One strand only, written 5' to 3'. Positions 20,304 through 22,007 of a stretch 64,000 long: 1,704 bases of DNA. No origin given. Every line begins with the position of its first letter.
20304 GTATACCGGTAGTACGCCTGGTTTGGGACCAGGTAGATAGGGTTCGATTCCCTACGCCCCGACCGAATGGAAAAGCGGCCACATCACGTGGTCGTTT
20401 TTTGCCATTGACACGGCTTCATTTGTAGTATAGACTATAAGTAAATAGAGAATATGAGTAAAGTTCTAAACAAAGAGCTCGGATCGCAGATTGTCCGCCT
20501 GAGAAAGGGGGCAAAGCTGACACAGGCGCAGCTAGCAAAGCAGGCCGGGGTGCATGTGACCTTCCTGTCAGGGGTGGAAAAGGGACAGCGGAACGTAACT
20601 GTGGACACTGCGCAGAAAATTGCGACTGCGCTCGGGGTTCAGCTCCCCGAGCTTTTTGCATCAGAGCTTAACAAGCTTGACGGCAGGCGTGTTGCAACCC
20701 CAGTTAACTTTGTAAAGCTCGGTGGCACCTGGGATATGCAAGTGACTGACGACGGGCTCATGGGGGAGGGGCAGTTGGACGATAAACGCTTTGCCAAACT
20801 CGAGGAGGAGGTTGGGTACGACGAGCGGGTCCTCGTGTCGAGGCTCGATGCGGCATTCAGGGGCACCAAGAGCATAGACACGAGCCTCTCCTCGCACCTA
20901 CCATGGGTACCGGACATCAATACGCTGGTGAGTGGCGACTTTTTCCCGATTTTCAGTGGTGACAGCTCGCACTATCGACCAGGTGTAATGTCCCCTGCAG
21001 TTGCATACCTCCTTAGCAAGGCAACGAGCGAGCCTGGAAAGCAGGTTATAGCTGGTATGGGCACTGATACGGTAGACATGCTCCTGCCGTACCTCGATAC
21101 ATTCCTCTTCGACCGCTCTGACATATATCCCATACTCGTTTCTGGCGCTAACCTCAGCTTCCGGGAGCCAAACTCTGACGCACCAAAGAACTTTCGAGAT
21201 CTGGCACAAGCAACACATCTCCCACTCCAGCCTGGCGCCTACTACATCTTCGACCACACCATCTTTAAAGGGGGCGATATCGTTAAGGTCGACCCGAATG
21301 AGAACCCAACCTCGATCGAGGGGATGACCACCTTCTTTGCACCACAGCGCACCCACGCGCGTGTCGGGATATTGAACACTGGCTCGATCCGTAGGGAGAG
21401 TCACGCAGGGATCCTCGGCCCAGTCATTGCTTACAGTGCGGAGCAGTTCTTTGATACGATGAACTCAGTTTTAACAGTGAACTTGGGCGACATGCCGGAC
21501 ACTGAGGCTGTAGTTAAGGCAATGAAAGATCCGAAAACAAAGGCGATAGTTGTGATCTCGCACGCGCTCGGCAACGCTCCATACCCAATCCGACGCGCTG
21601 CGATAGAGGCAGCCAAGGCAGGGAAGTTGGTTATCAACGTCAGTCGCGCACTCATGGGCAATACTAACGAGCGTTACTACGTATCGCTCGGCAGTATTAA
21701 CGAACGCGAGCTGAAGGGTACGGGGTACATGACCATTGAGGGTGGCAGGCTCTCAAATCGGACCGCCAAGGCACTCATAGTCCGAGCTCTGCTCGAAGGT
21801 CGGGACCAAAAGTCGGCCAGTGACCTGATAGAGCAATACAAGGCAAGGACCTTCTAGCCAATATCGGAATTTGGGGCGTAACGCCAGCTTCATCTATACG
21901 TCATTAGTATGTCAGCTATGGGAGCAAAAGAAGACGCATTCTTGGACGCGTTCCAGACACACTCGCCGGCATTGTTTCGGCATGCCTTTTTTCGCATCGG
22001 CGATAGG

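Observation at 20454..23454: One-component HTH_XRE::L-asparaginase-like fusion encoded immediately upstream of an ECF sigma / DUF5667-like anti-sigma pair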

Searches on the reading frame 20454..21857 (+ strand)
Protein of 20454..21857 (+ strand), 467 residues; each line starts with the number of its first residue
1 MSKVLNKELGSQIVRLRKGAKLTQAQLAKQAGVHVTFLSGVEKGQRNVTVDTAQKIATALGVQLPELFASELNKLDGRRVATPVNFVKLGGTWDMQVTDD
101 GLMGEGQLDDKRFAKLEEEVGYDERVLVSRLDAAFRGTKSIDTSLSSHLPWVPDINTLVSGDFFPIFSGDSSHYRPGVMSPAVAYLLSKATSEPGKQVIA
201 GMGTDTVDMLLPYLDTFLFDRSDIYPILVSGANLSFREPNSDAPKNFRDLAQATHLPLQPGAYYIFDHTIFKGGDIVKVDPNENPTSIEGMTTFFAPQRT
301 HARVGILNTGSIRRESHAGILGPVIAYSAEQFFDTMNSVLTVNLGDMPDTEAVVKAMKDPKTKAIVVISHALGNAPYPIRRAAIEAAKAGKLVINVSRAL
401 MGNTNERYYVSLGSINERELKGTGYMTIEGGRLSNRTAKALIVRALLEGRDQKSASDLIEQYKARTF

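Call 3: search_protein_families(library=pfam, proteins=[window:20454-21857:+], max_evalue=0.1)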
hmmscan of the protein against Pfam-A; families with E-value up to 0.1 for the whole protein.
window:20454-21857:+ (467 aa): 7 families
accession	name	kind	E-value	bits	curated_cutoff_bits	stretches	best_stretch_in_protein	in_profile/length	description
PF01381.28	HTH_3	-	3.9e-14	52.8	23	1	15-67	3-55/55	Helix-turn-helix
PF13560.12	HTH_31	-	7.2e-10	39.5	27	1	8-66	1-60/64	Helix-turn-helix domain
PF17763.6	Asparaginase_C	-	6.4e-09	36.2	34.6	1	350-455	12-110/114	Glutaminase/Asparaginase C-terminal domain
PF00710.25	Asparaginase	-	7.1e-07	29.4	22.5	1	147-282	30-164/193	Asparaginase, N-terminal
PF13443.12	HTH_26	-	2.9e-06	27.9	22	1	18-68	7-58/63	Cro/C1-type HTH DNA-binding domain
PF12844.13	HTH_19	-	4.1e-05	23.9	30.2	1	13-69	4-60/64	Helix-turn-helix domain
PF13744.12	HTH_37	-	0.0011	19.1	27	1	7-63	17-74/80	Helix-turn-helix domain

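Call 4: search_protein_families(library=ncbifam, proteins=[window:20454-21857:+], max_evalue=0.1)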
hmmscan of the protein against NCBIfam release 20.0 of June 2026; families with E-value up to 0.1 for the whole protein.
window:20454-21857:+ (467 aa): 22 families
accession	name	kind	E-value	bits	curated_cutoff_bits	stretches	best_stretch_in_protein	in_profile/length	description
TIGR03070.1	couple_hipB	subfamily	4.6e-12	45.7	71.65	1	7-64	1-58/58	type II toxin-antitoxin system Y4mF family antitoxin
NF041951.1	phage_RstR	subfamily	6.7e-10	39.2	80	1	9-74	3-68/108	RstR family transcriptional repressor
NF006015.0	PRK08154.1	subfamily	3.3e-09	36.3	204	1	5-72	27-94/314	anaerobic benzoate catabolism transcriptional regulator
NF010465.0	PRK13890.1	equivalog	4.1e-08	33.4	96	1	11-70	8-67/121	conjugal transfer protein TrbA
NF046032.1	TransRegSlrRBacil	equivalog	3.2e-07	30.6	250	1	13-71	8-65/149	HTH-type transcriptional regulator SlrR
TIGR00519.1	asnASE_I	subfamily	5.8e-06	25.5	260.5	1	352-418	227-293/337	type I asparaginase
NF047948.1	male_kill_WMK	equivalog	1.6e-05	24.5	300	1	8-70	5-67/300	WO male-killing family protein Wmk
TIGR02153.1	gatD_arch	equivalog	2.8e-05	23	324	0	182-253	127-196/405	Glu-tRNA(Gln) amidotransferase subunit GatD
TIGR02607.1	antidote_HigA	equivalog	6.5e-05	22.7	47.7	1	21-62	20-61/81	HigA family addiction module antitoxin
NF006998.0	PRK09461.1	equivalog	0.0001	21.7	376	1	202-429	89-303/337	asparaginase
NF007408.0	PRK09943.1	equivalog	0.00011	21.8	211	1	9-90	8-89/185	HTH-type transcriptional regulator PuuR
NF038139.1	Reg_Aceta_RamB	equivalog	0.00033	19.4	700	1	10-69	4-62/465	acetate metabolism transcriptional regulator RamB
NF007271.0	PRK09726.1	equivalog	0.00036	20.5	79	1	11-64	15-68/88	type II toxin-antitoxin system antitoxin HipB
TIGR00270.2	TIGR00270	equivalog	0.0025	17.7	110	1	9-71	76-138/159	multiprotein bridging factor aMBF1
NF009466.0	PRK12826.1-2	subfamily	0.0026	17.3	222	1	318-400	89-168/248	3-oxoacyl-ACP reductase FabG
NF003217.0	PRK04183.1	equivalog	0.014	14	310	0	351-458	302-402/420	Glu-tRNA(Gln) amidotransferase subunit GatD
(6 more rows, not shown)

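Call 5: search_solved_structures(query=window:20454-21857:+, max_evalue=1, show_alignments=3)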
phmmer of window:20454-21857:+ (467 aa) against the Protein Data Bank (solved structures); distinct sequences matched with E-value up to 1: 67 (the best 60 are shown).
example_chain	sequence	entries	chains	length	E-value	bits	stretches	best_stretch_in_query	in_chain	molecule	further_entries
1y7y_A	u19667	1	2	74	2.7e-06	29.7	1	9-68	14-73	C.AhdI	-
2b5a_A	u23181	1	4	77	5.8e-06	28.5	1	6-68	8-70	C.BclI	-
3kxa_A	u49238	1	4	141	0.00023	23.2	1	3-69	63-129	Putative uncharacterized protein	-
5ot0_A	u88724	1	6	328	0.00038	22.6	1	198-279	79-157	L-asparaginase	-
8ezt_A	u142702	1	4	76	0.00052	22.1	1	8-64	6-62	HipB(Lp)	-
3vk0_A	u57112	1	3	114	0.00053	22.1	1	13-69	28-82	Transcriptional regulator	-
4i6u_A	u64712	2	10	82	0.0011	21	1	13-63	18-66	Regulatory protein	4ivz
3fya_A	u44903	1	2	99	0.0019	20.3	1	13-63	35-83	Regulatory protein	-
3clc_A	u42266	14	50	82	0.0029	19.6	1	13-63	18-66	Regulatory protein | R-M CONTROLLER PROTEIN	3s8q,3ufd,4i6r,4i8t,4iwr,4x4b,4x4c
9u9g_A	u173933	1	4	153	0.0032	19.5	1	5-65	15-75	XRE family transcriptional regulator, HipB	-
4fn3_A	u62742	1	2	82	0.0039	19.2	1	13-63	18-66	Regulatory protein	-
8tac_A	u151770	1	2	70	0.0049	18.9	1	7-62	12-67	DBP48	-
3g5g_A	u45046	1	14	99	0.005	18.9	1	13-63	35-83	Regulatory protein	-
5fd4_A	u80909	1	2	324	0.0066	18.5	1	6-140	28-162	ComR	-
9sf2_A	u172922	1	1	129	0.0068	18.4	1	8-73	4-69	Transcriptional regulator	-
1zq1_A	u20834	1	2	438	0.46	12.4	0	145-247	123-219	Glutamyl-tRNA(Gln) amidotransferase subunit D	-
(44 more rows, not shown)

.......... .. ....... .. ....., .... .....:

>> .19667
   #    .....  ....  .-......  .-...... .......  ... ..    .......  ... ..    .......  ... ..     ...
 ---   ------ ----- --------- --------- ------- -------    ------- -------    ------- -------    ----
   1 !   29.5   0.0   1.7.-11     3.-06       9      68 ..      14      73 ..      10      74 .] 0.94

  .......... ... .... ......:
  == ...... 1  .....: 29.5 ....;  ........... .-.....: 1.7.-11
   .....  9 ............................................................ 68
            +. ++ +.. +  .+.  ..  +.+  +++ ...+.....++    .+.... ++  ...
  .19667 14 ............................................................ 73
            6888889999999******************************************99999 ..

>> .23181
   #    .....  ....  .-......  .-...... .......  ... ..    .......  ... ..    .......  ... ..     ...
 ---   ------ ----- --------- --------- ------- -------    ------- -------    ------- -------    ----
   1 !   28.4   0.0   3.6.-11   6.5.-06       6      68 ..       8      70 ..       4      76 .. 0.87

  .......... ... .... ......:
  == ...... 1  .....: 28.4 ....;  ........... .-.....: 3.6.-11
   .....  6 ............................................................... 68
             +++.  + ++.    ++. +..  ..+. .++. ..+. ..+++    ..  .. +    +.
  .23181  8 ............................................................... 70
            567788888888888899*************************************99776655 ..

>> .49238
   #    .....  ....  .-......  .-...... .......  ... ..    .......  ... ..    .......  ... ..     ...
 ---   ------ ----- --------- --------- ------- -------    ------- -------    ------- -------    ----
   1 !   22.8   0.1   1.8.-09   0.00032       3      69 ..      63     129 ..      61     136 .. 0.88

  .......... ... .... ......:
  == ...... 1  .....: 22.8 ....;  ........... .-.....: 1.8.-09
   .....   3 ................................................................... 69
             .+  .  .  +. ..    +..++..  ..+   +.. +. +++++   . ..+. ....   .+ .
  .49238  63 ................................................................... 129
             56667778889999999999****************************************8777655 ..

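Call 6: find_homologous_proteins(query=window:20454-21857:+, max_evalue=0.001)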
Query window:20454-21857:+ (467 aa): 37 proteins with E <= 0.001 among 8000 candidates.
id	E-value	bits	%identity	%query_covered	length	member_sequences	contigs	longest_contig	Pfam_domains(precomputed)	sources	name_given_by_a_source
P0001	2.1e-238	809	77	100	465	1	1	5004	PF17763.7,PF01381.29,PF00710.26,PF13560.13,PF13443.13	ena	-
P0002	8.2e-225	765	73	100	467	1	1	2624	PF17763.7,PF01381.29,PF00710.26,PF13560.13,PF13443.13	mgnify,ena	mgnify:CR=1 FL=1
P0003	9.5e-223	758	73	100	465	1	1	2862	PF17763.7,PF01381.29,PF00710.26,PF13560.13,PF13443.13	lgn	-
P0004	4.6e-222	756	71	100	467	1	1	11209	PF17763.7,PF12844.14,PF01381.29,PF00710.26,PF13560.13,PF13443.13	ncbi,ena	-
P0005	4.0e-220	749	70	100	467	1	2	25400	PF17763.7,PF01381.29,PF00710.26,PF13560.13,PF13443.13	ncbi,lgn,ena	ncbi:MAG: helix-turn-helix domain-containing protein [Patescibacteria group bacterium]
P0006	7.3e-211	719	68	100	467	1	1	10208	PF17763.7,PF12844.14,PF01381.29,PF00710.26,PF13560.13,PF13443.13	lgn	-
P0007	7.3e-204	696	67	100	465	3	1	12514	PF17763.7,PF12844.14,PF01381.29,PF00710.26,PF13560.13,PF13443.13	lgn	-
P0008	5.1e-186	637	100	61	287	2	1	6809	PF12844.14,PF01381.29,PF00710.26,PF13560.13,PF13443.13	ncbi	ncbi:MAG: helix-turn-helix domain-containing protein, partial [Patescibacteria group bacterium]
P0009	5.9e-182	623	58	100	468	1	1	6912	PF17763.7,PF01381.29,PF00710.26,PF13560.13,PF13443.13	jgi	jgi:transcriptional regulator with XRE-family HTH domain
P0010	1.2e-181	622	59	99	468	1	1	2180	PF17763.7,PF01381.29,PF00710.26,PF13560.13,PF13443.13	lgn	-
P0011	3.6e-178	611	58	99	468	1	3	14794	PF17763.7,PF12844.14,PF01381.29,PF00710.26,PF13560.13,PF13443.13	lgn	-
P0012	2.3e-176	605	72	80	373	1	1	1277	PF17763.7,PF00710.26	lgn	-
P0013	6.3e-167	574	55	99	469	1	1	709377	PF17763.7,PF01381.29,PF00710.26,PF13560.13,PF13443.13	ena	-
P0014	1.0e-163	563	55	99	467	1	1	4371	PF17763.7,PF01381.29,PF00710.26,PF13560.13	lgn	-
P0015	4.4e-162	558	62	83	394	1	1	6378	PF17763.7,PF00710.26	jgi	jgi:L-asparaginase/Glu-tRNA(Gln) amidotransferase subunit D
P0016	3.0e-159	549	53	100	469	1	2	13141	PF17763.7,PF01381.29,PF00710.26,PF13560.13,PF13443.13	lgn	-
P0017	7.3e-157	541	63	83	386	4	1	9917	PF17763.7,PF00710.26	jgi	jgi:L-asparaginase/Glu-tRNA(Gln) amidotransferase subunit D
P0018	7.6e-150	518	52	99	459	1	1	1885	PF17763.7,PF12844.14,PF01381.29,PF00710.26,PF13560.13,PF13443.13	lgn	-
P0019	1.2e-149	517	52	99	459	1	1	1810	PF17763.7,PF01381.29,PF00710.26,PF13560.13,PF13443.13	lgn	-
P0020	1.0e-147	511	51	99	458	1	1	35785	PF17763.7,PF01381.29,PF00710.26,PF13560.13,PF13443.13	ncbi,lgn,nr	ncbi:helix-turn-helix domain-containing protein [Candidatus Kaiserbacteria bacterium]|nr:helix-turn-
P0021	2.9e-138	479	48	99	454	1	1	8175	PF17763.7,PF12844.14,PF01381.29,PF00710.26,PF13560.13,PF13443.13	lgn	-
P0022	1.6e-132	461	47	99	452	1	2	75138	PF17763.7,PF01381.29,PF00710.26,PF13560.13,PF13443.13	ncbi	-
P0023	1.1e-119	418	44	98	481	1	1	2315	PF17763.7,PF12844.14,PF01381.29,PF00710.26,PF13560.13,PF13443.13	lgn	-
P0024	2.2e-113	397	43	99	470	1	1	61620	PF17763.7,PF12844.14,PF01381.29,PF00710.26,PF13560.13,PF13443.13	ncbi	-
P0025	7.2e-113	396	43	99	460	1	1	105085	PF17763.7,PF12844.14,PF01381.29,PF00710.26,PF13560.13,PF13443.13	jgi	jgi:L-asparaginase/Glu-tRNA(Gln) amidotransferase subunit D/DNA-binding XRE family transcriptional r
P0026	4.1e-104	367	41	97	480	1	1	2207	PF17763.7,PF01381.29,PF00710.26,PF13560.13,PF13443.13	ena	-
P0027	2.4e-103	364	41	97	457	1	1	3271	PF13744.13,PF17763.7,PF12844.14,PF01381.29,PF00710.26,PF13560.13,PF13443.13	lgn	-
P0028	5.1e-91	324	53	62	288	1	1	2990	PF17763.7,PF00710.26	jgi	jgi:L-asparaginase/Glu-tRNA(Gln) amidotransferase subunit D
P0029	4.1e-83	298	41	81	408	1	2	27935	PF17763.7,PF00710.26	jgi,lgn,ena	-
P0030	2.6e-75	272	38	81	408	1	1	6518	PF17763.7,PF00710.26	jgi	jgi:L-asparaginase/Glu-tRNA(Gln) amidotransferase subunit D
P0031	7.7e-72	261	35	81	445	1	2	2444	PF17763.7,PF00710.26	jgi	jgi:L-asparaginase/Glu-tRNA(Gln) amidotransferase subunit D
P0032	4.6e-71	258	38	79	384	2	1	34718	PF17763.7,PF00710.26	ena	-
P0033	5.7e-69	251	39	81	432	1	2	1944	PF00710.26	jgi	jgi:L-asparaginase/Glu-tRNA(Gln) amidotransferase subunit D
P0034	4.7e-67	245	37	79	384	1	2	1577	PF17763.7,PF00710.26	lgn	-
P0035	3.7e-61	225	37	82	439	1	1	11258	PF17763.7,PF00710.26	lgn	-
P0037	6.2e-57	211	35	82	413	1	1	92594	-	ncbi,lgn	-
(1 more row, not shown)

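Call 9: find_related_loci(query=A1, collection=genome_contigs, flank=6000)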
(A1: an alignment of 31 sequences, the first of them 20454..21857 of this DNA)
Query A1 (467 aa) in genome_contigs; peptide patterns used: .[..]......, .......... (x = any residue, [..] = any of these).
43 stretches matched a pattern; 17 encode a relative of the query (tblastn E <= 1e-3); 17 distinct loci.
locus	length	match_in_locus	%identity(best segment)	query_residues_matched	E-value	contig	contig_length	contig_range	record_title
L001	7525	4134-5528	74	1-467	0e+0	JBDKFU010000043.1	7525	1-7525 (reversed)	MAG: Candidatus Parcubacteria bacterium isolate farmington_2019_sw_WHONDRS-S19S_0053_B_bin.127 scaffold_270505, whole ge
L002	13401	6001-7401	70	1-467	0e+0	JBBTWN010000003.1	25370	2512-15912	MAG: Patescibacteria group bacterium isolate H41-bin081 H41_bin081_000000000003, whole genome shotgun sequence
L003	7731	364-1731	51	6-467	3e-157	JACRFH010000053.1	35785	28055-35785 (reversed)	MAG: Candidatus Kaiserbacteria bacterium isolate NC_groundwater_1720_Pr3_B-0.1um_51_29 SR-2_scaffold_141_3580560, whole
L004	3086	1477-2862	41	3-461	1e-134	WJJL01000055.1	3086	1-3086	MAG: Candidatus Moraniibacteriota bacterium isolate Bin_114 k141_3621454, whole genome shotgun sequence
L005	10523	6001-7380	43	1-462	2e-123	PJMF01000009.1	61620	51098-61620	MAG: Candidatus Paceibacterota bacterium isolate Amazon_FNV_2010_13_2_2 contig_75_10441322_length_61620_multi_5_in_2_out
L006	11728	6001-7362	40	8-461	1e-120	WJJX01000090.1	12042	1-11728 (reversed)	MAG: Candidatus Moraniibacteriota bacterium isolate Bin_346 k141_3199823, whole genome shotgun sequence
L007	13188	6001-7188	41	86-467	2e-82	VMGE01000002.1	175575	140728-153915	MAG: Microgenomates group bacterium Gr01-1014_5 G01um10145_scaffold_21, whole genome shotgun sequence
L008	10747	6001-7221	36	74-462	2e-73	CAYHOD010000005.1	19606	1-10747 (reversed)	MAG TPA_asm: uncultured Gammaproteobacteria bacterium isolate ERP119705_co14_56 genome assembly, contig: NODE_2770_lengt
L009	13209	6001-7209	37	83-462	4e-73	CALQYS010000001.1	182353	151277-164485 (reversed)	MAG: Candidatus Nomurabacteria bacterium isolate Ike-100m-2 genome assembly, contig: Ike-100-c23, whole genome shotgun s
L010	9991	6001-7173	36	86-464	1e-72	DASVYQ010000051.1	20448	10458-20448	MAG TPA_asm: Patescibacteria group bacterium isolate SMAG_U2606 k141_829292, whole genome shotgun sequence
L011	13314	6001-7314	37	82-467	3e-72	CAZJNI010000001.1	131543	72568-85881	MAG TPA_asm: uncultured Gammaproteobacteria bacterium isolate binchicken_co38_1358 genome assembly, contig: NODE_360_len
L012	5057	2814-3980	37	86-462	3e-72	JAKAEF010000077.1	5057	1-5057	MAG: bacterium isolate WY1.bin131 NODE_29859_length_5057_cov_1.387627, whole genome shotgun sequence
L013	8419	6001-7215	36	82-462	4e-71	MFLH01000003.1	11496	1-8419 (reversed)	MAG: Candidatus Kaiserbacteria bacterium RIFCSPHIGHO2_02_FULL_54_11b rifcsphigho2_02_scaffold_11645, whole genome shotgu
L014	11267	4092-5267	38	84-462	8e-78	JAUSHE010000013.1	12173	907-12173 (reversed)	MAG: Candidatus Daviesbacteria bacterium isolate E14_metabat.bin.170_sub E14_k141_716123, whole genome shotgun sequence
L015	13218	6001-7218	36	78-462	9e-68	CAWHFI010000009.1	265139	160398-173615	MAG: uncultured Alphaproteobacteria bacterium isolate MFD04540.bin.2.39 genome assembly, contig: contig_9681, whole geno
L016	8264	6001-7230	37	83-467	2e-75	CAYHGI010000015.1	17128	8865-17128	MAG TPA_asm: uncultured Candidatus Saccharibacteria bacterium isolate ERP119705_co12_309 genome assembly, contig: NODE_3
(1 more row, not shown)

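Call 15: search_protein_families(library=pfam, proteins=[L010:7257-7544:+, L010:7544-8956:+, L010:3898-5187:+, L010:5184-5939:+, L013:7270-7572:+, L016:4170-4478:+, L016:4475-5893:+, L015:9082-10569:-, L015:10629-11762:-, L002:7919-8440:+], max_evalue=0.001)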
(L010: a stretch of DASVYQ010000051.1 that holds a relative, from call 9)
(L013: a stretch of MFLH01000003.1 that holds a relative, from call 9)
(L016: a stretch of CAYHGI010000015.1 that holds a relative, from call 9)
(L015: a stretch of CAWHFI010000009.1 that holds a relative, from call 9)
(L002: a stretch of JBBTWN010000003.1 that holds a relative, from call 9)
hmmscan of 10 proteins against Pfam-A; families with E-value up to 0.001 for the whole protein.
L010:7257-7544:+ (95 aa): 1 family
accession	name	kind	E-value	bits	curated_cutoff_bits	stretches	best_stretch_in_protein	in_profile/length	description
PF02686.20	GatC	-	1.1e-16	61.2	23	1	16-87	1-66/66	Glu-tRNAGln amidotransferase C subunit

L010:7544-8956:+ (470 aa): 1 family
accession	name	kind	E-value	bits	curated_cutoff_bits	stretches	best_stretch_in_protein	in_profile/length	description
PF01425.27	Amidase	-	1.1e-129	433.8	27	1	23-450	1-445/445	Amidase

L010:3898-5187:+ (429 aa): 2 families
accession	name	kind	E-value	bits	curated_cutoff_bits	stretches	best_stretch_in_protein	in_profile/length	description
PF08353.15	MurT_C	-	6.9e-29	100.5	25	1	307-416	1-110/110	MurT ligase C-terminal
PF08245.18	Mur_ligase_M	-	8.2e-23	81.8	24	1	55-268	1-199/200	Mur ligase middle domain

L010:5184-5939:+ (251 aa): 1 family
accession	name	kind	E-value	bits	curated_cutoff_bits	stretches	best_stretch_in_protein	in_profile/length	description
PF07685.20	GATase_3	-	7.6e-32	111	27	1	7-208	1-195/196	CobB/CobQ-like glutamine amidotransferase domain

L013:7270-7572:+ (100 aa): 1 family
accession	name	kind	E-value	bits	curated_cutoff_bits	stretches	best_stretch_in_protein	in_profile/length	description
PF02686.20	GatC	-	1.9e-09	38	23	1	22-91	2-66/66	Glu-tRNAGln amidotransferase C subunit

L016:4170-4478:+ (102 aa): 1 family
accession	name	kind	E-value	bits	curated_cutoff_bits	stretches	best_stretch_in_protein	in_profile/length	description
PF02686.20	GatC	-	1.4e-11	44.8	23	1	18-98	2-66/66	Glu-tRNAGln amidotransferase C subunit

L016:4475-5893:+ (472 aa): 1 family
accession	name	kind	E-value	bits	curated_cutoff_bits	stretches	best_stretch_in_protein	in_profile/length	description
PF01425.27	Amidase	-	1.2e-133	446.9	27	1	25-460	1-444/445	Amidase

L015:9082-10569:- (495 aa): 2 families
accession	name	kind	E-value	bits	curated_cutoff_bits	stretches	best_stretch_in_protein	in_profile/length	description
PF00710.25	Asparaginase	-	1e-51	175.7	22.5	1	9-213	1-190/193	Asparaginase, N-terminal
PF17763.6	Asparaginase_C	-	1.6e-32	112.3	34.6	1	235-340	2-105/114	Glutaminase/Asparaginase C-terminal domain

L015:10629-11762:- (377 aa): 2 families
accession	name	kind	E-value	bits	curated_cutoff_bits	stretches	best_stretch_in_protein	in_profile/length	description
PF00710.25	Asparaginase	-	1.6e-52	178.3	22.5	1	17-204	1-187/193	Asparaginase, N-terminal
PF17763.6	Asparaginase_C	-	5.5e-19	68.7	34.6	1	231-336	5-103/114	Glutaminase/Asparaginase C-terminal domain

L002:7919-8440:+ (173 aa): 0 families

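Call 17: predict_structure(alignment_id=A1)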
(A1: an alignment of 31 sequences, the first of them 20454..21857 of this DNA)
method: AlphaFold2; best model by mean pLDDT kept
length: 467 residues; sequences in the alignment: 31
mean_pLDDT: 85.6   pTM: 0.78
mean pLDDT of the five models: 85.6, 84.8, 84.2, 83.7, 81.1
residues with pLDDT >= 90: 246; 70-90: 162; 50-70: 32; < 50: 27
segments of 3 or more residues with pLDDT < 50: 71-78, 283-290, 308-313
pLDDT, mean of each block of 10 residues (from residue 1): 69 87 92 90 84 89 77 46 93 84 78 93 95 92 86 90 90 90 96 93 90 95 92 89 93 88 92 84 47 75 59 48 88 98 93 97 96 87 97 89 65 88 94 90 98 97 84
secondary structure, 60 per line:
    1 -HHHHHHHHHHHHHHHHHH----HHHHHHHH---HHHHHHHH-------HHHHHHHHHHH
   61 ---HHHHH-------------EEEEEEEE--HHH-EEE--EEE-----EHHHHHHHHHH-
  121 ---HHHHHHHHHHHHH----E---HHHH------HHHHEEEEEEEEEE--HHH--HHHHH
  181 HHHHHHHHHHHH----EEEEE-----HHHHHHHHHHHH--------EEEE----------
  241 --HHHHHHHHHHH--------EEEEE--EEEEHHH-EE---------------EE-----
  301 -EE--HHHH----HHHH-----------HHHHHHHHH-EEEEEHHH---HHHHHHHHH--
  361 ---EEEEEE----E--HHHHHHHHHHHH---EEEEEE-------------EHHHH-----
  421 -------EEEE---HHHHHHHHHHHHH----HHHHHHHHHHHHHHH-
elements in order: H2-19 H24-31 H35-42 H50-60 H64-68 E82-89 E96-98 E101-103 H110-119 H124-136 H145-148 H155-158 E159-168 H176-192 E197-201 H207-218 E227-230 H243-253 E262-266 E269-272 H306-309 H314-317 H329-337 E339-343 H350-358 E364-369 H377-388 E392-397 H412-415 E428-431 H435-447 H452-466
